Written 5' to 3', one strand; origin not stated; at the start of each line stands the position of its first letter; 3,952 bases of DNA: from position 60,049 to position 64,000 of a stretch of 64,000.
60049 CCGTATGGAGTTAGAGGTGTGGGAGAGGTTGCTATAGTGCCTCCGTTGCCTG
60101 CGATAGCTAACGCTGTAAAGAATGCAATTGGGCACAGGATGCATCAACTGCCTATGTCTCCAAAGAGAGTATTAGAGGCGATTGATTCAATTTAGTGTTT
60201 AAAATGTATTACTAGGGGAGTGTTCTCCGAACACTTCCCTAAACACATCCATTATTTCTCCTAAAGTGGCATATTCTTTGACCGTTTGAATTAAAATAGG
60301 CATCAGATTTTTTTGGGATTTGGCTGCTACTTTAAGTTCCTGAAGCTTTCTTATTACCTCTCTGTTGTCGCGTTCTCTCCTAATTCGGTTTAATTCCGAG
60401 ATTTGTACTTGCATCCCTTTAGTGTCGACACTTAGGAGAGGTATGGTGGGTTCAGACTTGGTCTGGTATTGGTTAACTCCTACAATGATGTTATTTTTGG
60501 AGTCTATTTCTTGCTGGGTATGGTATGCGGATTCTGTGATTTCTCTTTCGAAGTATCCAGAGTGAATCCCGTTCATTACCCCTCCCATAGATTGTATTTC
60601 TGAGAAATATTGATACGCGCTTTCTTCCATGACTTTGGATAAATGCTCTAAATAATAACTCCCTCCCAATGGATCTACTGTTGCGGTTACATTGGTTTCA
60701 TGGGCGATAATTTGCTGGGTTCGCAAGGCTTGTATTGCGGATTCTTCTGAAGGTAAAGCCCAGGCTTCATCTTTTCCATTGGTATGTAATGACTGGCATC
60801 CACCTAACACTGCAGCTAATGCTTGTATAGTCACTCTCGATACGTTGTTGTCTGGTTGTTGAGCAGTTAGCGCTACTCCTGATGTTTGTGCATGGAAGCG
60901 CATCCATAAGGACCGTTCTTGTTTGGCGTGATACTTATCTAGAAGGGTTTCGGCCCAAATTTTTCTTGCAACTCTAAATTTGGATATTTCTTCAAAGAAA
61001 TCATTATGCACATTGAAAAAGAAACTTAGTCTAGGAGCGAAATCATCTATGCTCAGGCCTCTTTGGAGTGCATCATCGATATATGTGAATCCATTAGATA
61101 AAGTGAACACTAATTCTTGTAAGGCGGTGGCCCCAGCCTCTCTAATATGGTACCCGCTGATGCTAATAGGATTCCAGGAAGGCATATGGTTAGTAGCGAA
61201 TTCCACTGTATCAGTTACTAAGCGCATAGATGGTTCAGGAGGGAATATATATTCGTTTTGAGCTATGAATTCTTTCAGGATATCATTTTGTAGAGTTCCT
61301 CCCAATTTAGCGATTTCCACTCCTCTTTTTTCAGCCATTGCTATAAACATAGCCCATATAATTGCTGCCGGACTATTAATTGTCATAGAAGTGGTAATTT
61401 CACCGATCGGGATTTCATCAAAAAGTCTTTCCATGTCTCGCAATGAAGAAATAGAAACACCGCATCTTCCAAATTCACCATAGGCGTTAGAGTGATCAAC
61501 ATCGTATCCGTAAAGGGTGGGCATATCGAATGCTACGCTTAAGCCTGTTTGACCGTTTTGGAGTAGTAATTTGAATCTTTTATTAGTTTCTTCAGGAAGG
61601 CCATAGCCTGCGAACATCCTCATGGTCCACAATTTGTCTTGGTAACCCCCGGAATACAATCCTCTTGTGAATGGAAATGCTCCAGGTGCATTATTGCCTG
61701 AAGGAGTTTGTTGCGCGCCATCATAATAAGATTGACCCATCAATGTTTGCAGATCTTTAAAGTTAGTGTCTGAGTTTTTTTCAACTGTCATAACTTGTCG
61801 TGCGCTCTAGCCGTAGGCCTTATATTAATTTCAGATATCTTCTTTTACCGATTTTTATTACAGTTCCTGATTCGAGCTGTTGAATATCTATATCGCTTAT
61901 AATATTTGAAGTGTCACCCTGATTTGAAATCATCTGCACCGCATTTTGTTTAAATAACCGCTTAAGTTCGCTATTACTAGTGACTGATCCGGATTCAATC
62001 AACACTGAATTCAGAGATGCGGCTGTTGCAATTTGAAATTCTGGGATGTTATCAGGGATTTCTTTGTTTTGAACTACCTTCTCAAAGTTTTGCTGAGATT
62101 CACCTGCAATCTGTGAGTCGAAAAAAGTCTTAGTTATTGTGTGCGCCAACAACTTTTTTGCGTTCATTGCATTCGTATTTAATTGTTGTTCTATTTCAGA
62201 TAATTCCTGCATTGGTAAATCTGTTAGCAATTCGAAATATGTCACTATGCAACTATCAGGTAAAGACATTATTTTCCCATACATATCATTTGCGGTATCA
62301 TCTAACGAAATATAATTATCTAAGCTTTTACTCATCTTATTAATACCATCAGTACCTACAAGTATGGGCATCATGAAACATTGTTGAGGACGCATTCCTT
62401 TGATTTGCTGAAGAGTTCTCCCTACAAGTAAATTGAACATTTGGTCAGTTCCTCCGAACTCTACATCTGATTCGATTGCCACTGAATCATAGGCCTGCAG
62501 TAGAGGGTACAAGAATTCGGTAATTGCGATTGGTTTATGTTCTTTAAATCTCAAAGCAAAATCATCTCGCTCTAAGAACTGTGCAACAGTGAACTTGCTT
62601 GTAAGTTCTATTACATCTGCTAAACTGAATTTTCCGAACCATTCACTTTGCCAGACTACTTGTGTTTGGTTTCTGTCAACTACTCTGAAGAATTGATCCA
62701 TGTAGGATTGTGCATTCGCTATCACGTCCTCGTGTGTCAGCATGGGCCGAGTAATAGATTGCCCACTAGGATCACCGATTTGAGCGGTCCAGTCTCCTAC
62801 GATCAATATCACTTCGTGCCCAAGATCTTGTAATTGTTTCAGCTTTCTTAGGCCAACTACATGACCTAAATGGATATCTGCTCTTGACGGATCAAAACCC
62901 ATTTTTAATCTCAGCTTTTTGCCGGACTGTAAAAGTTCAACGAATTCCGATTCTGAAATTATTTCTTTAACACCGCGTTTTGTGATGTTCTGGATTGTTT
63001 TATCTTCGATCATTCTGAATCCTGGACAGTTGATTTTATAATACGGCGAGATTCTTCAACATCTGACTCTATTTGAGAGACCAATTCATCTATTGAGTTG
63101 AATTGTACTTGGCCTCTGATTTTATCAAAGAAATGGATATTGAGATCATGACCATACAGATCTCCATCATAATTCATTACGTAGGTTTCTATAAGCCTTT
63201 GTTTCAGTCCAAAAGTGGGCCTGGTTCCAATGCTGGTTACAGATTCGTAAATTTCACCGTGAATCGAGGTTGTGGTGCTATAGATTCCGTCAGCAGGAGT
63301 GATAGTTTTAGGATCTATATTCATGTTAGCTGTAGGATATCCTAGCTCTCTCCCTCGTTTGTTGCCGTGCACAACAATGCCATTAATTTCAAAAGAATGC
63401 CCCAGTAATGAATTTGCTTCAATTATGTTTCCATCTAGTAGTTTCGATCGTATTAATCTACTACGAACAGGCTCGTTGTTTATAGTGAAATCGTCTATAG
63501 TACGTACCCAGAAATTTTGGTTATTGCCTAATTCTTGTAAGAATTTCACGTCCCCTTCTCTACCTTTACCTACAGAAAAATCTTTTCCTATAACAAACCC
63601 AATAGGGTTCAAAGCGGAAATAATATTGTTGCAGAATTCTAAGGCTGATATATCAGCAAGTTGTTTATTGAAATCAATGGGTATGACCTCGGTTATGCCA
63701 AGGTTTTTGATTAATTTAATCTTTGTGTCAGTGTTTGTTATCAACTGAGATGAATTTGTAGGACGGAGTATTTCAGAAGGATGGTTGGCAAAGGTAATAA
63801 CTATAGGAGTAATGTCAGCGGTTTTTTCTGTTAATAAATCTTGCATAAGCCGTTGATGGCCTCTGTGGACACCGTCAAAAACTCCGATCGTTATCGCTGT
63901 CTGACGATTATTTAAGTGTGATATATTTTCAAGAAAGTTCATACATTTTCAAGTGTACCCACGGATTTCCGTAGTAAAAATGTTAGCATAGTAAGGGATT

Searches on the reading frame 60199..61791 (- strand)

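Call 93: search_protein_families(library=pfam, proteins=[window:60199-61791:-], max_evalue=0.000001)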
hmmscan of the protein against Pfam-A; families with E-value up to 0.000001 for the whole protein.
window:60199-61791:- (530 aa): 1 family
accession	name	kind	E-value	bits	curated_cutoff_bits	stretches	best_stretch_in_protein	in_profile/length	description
PF01642.28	MM_CoA_mutase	-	2.1e-205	683.6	22.1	1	27-522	16-512/512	Methylmalonyl-CoA mutase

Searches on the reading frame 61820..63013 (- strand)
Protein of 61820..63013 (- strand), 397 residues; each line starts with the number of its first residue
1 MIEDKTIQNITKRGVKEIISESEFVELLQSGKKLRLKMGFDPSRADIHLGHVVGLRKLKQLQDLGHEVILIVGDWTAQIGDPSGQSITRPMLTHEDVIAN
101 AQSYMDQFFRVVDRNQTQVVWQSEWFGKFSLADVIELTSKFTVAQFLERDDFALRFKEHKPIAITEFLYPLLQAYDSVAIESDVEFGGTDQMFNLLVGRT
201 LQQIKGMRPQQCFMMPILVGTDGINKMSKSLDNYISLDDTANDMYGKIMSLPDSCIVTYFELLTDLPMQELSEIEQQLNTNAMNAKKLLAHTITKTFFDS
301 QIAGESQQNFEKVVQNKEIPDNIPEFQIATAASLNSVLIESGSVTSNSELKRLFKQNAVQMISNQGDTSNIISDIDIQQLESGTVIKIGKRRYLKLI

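Call 93: search_protein_families(library=pfam, proteins=[window:61820-63013:-], max_evalue=0.000001)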
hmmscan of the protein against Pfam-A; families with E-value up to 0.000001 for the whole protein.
window:61820-63013:- (397 aa): 1 family
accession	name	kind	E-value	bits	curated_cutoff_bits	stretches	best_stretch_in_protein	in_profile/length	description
PF00579.31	tRNA-synt_1b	-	1.2e-71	241.9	21.1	1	31-314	3-291/292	tRNA synthetases class I (W and Y)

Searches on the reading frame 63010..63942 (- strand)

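Call 93: search_protein_families(library=pfam, proteins=[window:63010-63942:-], max_evalue=0.000001)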
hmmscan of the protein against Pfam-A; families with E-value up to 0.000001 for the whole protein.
window:63010-63942:- (310 aa): 2 families
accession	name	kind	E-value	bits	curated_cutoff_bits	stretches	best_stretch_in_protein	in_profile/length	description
PF06574.18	FAD_syn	-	2.9e-41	141.3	27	1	11-161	4-156/158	FAD synthetase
PF01687.23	Flavokinase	-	1e-40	139.3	19.6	1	180-301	1-123/124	Riboflavin kinase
